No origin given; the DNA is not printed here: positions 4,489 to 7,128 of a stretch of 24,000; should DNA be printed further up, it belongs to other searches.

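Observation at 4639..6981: UbiB/ABC1 atypical kinase covalently fused to a diiron ferritin-like (R2/AurF/Coq7-type chemistry) domain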

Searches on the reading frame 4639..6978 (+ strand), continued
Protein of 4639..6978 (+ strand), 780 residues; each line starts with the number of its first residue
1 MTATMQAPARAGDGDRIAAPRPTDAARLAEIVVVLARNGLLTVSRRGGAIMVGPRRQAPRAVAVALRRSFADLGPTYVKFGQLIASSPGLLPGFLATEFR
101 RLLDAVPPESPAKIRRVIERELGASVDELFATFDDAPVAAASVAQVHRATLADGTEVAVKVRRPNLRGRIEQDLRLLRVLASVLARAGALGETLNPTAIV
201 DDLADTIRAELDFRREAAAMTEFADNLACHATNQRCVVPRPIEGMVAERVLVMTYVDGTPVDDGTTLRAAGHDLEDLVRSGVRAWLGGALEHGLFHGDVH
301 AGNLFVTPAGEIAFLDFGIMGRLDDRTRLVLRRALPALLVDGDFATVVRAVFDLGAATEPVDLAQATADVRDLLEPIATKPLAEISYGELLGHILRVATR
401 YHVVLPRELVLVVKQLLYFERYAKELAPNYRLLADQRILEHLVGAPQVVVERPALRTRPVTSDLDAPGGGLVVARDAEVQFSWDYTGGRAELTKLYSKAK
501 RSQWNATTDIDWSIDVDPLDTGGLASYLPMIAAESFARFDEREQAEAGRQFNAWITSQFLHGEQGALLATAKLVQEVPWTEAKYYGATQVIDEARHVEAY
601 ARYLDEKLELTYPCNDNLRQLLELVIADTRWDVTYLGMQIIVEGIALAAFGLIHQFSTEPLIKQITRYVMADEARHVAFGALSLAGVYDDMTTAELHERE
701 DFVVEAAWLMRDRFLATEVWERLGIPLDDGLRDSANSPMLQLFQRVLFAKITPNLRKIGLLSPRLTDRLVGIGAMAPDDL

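Call 79: list_cluster_members(proteins=[P0263, P0286, P0300, P0242, P0320])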
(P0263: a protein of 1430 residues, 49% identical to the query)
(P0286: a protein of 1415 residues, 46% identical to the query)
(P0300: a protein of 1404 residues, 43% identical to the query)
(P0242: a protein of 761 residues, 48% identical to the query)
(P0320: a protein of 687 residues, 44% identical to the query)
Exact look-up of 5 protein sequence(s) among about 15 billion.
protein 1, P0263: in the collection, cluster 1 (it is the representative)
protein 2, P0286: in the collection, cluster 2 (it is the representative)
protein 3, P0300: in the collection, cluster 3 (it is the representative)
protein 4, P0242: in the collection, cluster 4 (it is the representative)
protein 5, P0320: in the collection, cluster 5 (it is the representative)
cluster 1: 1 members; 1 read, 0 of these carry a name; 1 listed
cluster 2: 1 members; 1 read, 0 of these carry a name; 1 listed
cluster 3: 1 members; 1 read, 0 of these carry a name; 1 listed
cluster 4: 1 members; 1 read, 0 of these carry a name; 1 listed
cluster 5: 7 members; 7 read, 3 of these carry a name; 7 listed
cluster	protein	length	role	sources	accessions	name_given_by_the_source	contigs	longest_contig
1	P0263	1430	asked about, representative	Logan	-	-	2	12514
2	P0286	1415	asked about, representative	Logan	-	-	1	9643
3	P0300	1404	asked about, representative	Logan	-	-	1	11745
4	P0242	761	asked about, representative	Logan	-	-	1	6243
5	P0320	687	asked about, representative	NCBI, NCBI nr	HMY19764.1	MAG TPA: thioester reductase domain-containing protein, partial [Polyangium sp.] | thioester reductase domain-containing protein [Polyangium sp.]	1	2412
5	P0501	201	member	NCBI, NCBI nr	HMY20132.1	MAG TPA: AMP-binding protein, partial [Polyangium sp.] | AMP-binding protein [Polyangium sp.]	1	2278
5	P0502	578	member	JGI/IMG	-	hypothetical protein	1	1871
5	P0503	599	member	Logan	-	-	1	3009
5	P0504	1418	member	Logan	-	-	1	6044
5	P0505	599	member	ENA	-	-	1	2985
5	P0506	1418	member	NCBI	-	-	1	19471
